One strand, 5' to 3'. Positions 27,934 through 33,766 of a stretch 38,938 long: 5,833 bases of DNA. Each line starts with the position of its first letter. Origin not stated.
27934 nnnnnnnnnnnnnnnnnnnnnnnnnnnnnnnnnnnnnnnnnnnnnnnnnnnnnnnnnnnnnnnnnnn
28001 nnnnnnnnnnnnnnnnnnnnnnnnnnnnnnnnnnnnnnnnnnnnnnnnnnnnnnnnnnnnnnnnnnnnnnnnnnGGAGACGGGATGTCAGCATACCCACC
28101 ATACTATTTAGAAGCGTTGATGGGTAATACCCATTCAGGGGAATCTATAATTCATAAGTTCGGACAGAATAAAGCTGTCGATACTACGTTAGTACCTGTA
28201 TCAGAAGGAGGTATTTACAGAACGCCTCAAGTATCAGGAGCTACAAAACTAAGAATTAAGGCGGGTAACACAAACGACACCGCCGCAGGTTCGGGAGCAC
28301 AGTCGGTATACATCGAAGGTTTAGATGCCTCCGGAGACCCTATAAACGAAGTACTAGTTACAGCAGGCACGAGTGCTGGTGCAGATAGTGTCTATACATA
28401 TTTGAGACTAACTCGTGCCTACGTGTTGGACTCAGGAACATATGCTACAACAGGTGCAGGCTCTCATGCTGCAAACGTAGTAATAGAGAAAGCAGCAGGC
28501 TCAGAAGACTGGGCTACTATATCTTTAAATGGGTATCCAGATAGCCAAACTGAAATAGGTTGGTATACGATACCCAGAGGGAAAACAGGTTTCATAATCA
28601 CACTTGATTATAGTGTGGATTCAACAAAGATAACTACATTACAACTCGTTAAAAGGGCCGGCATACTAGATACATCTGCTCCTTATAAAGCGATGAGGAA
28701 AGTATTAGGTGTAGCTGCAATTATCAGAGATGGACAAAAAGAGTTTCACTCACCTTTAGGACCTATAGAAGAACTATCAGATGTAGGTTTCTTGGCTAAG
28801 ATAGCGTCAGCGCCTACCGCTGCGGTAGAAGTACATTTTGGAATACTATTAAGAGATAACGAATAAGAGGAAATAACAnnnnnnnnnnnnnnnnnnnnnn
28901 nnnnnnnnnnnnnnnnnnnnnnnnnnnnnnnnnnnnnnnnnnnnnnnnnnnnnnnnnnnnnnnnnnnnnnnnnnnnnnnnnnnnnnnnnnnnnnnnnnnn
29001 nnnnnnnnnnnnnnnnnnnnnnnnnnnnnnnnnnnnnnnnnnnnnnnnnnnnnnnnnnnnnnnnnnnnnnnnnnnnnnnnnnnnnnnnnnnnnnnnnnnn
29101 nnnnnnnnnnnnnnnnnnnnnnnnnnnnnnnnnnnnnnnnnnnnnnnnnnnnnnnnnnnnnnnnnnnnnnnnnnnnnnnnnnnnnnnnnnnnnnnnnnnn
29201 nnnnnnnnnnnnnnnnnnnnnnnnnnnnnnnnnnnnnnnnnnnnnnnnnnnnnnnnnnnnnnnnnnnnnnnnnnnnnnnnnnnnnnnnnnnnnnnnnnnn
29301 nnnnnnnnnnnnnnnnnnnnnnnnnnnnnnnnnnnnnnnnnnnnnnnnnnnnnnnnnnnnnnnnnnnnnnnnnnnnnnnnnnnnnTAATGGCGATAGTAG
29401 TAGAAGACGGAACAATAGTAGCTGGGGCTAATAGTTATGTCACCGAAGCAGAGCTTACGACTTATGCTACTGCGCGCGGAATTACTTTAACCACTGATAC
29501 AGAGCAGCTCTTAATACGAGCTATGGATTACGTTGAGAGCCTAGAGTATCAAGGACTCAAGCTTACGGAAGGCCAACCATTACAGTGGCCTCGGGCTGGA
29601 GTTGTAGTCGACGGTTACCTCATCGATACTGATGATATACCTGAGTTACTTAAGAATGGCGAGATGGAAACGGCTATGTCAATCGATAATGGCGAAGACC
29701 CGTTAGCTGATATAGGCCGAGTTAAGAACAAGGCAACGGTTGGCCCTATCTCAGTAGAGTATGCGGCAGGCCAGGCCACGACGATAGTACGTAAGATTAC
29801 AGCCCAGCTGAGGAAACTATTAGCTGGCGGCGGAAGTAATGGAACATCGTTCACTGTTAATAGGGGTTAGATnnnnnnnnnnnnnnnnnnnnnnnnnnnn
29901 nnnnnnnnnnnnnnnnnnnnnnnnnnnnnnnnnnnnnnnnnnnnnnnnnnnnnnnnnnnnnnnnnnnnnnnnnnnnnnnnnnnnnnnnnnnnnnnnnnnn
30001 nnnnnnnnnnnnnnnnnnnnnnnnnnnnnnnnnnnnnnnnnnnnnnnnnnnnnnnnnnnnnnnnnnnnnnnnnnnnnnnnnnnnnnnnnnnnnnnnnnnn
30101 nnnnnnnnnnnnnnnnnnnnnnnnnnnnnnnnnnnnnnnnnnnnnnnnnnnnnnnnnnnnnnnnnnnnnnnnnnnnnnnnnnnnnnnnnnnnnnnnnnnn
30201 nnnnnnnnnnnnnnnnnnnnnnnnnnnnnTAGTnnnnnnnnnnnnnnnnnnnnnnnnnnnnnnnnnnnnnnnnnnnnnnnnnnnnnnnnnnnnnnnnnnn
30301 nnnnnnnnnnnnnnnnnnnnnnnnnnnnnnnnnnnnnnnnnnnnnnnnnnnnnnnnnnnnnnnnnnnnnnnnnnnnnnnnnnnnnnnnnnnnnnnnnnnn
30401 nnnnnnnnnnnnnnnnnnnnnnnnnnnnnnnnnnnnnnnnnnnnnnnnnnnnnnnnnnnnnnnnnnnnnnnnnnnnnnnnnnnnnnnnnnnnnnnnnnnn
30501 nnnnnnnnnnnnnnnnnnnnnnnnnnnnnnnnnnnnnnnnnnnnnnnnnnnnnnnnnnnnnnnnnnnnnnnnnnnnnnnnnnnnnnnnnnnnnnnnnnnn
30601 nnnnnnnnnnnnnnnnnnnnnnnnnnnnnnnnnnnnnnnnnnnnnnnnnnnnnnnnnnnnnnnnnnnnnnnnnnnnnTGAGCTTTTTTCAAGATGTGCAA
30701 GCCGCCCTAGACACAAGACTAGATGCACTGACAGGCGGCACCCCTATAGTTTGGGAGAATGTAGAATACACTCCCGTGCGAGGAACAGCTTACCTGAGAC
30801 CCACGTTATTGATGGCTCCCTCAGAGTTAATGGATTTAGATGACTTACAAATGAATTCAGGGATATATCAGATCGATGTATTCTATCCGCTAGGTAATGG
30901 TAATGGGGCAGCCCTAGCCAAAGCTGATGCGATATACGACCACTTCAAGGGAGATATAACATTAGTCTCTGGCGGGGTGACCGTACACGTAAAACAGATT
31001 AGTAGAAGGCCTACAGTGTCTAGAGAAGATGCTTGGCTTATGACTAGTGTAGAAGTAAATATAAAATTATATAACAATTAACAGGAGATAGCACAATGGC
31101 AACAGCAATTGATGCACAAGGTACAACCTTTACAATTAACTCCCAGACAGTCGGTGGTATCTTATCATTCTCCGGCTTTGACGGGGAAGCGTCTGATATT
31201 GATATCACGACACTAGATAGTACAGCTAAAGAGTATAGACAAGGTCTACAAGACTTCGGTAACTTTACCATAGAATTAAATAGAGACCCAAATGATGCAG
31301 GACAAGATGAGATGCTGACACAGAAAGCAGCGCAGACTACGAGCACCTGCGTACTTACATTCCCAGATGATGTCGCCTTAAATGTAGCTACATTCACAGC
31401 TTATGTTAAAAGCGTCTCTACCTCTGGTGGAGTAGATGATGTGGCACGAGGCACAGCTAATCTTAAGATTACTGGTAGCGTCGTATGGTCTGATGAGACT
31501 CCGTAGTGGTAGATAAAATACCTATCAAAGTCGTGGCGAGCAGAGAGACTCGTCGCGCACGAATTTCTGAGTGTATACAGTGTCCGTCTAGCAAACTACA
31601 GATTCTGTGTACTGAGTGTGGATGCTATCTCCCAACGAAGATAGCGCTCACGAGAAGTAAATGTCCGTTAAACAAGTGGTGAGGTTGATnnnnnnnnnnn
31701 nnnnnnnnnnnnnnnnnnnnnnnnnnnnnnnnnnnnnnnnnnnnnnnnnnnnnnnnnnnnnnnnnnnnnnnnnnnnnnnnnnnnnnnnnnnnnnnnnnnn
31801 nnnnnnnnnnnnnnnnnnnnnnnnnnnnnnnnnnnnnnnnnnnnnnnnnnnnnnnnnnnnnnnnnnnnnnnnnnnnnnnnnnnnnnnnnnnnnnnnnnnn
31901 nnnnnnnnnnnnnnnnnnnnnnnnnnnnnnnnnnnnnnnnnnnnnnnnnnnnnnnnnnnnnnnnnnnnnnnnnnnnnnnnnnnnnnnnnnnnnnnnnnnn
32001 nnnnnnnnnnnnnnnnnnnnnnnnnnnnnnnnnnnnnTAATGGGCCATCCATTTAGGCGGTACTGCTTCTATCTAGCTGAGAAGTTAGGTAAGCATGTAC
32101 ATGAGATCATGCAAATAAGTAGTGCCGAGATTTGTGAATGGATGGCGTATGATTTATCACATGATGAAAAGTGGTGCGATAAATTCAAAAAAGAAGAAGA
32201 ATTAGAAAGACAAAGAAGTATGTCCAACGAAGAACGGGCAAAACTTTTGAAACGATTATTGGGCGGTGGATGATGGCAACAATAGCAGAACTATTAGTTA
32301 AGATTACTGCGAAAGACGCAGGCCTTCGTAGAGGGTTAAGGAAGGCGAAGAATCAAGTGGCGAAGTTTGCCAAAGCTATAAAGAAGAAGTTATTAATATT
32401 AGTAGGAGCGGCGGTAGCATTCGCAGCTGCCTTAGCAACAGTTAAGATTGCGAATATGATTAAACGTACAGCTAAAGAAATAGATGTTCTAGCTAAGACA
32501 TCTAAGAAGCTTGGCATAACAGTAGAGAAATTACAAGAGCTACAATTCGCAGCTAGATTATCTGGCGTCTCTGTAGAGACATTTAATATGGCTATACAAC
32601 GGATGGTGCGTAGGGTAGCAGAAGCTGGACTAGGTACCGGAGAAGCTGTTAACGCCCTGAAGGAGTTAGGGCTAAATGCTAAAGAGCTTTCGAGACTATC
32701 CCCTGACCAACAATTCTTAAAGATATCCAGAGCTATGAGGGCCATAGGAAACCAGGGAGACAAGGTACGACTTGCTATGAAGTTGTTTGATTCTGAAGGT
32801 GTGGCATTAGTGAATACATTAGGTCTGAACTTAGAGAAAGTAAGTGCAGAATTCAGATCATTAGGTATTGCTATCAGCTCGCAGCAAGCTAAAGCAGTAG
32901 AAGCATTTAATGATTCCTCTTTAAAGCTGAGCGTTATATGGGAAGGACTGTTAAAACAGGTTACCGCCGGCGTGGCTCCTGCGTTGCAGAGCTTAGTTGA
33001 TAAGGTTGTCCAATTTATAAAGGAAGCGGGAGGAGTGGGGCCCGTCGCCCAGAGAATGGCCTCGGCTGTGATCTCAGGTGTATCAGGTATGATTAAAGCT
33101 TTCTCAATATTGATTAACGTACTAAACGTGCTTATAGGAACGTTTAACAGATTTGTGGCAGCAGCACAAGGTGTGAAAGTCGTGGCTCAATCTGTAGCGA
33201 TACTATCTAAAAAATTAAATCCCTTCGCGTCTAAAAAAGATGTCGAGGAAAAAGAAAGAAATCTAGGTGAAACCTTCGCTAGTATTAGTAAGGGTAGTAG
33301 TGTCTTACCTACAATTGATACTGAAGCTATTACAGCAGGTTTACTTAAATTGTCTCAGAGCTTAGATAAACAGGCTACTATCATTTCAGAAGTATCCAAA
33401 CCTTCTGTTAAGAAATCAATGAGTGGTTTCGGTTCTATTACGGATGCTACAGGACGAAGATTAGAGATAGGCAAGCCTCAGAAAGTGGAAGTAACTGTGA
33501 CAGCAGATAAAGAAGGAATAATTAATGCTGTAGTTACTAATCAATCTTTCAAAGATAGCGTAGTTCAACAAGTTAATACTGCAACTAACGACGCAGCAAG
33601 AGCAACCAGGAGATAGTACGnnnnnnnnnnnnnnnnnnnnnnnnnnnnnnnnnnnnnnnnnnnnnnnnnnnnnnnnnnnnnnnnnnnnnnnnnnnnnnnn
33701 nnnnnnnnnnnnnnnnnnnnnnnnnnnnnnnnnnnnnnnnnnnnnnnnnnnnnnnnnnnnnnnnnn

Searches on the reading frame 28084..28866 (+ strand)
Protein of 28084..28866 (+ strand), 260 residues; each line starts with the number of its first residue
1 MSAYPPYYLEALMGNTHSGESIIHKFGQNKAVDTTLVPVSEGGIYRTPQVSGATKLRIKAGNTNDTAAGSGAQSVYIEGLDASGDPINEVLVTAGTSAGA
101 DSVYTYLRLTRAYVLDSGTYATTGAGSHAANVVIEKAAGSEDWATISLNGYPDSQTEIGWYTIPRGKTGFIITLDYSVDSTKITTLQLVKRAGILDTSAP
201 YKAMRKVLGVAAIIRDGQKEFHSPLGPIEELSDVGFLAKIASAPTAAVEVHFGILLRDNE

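Call 13: search_protein_families(library=phrogs, proteins=[window:28084-28866:+], max_evalue=0.001)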
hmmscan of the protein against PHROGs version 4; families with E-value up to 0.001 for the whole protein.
window:28084-28866:+ (260 aa): 1 family
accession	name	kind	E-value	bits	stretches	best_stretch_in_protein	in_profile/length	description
phrog_8198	-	unknown function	3.8e-22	79.9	1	18-259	49-262/262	-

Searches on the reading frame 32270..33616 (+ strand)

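Call 13: search_protein_families(library=phrogs, proteins=[window:32270-33616:+], max_evalue=0.001)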
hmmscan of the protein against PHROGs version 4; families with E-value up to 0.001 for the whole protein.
window:32270-33616:+ (448 aa): 13 families
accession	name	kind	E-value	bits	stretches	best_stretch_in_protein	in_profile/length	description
phrog_9483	-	tail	6.7e-59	201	1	2-309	1-311/657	tail length tape measure protein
phrog_8462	-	tail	4.9e-37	129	1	26-304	38-299/672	tail length tape measure protein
phrog_2854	-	tail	7.2e-34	118.6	1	1-391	2-389/855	tail length tape measure protein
phrog_8125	-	tail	5.7e-33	115.8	1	9-310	41-328/578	tail length tape measure protein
phrog_13338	-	unknown function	5e-30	105.4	1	29-281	15-271/903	-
phrog_2276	-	tail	4.7e-21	76.2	1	22-300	48-348/673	tail length tape measure protein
phrog_9570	-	tail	2.6e-18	67.3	1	21-307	54-343/689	tail length tape measure protein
phrog_13674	-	tail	1.1e-11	45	1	19-252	33-254/764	tail length tape measure protein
phrog_12506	-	tail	1.4e-10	42.1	1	19-139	11-129/218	tail length tape measure protein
phrog_17230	-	tail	1.4e-06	28.3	1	31-290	28-277/580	tail fiber protein/ lysozyme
phrog_2013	-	tail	1.8e-06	28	1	20-252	43-274/657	lytic tail protein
phrog_3654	-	unknown function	2.2e-06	28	1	15-272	105-362/577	-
phrog_10574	-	tail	6.1e-06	26.3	1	7-142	5-148/640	tail length tape measure protein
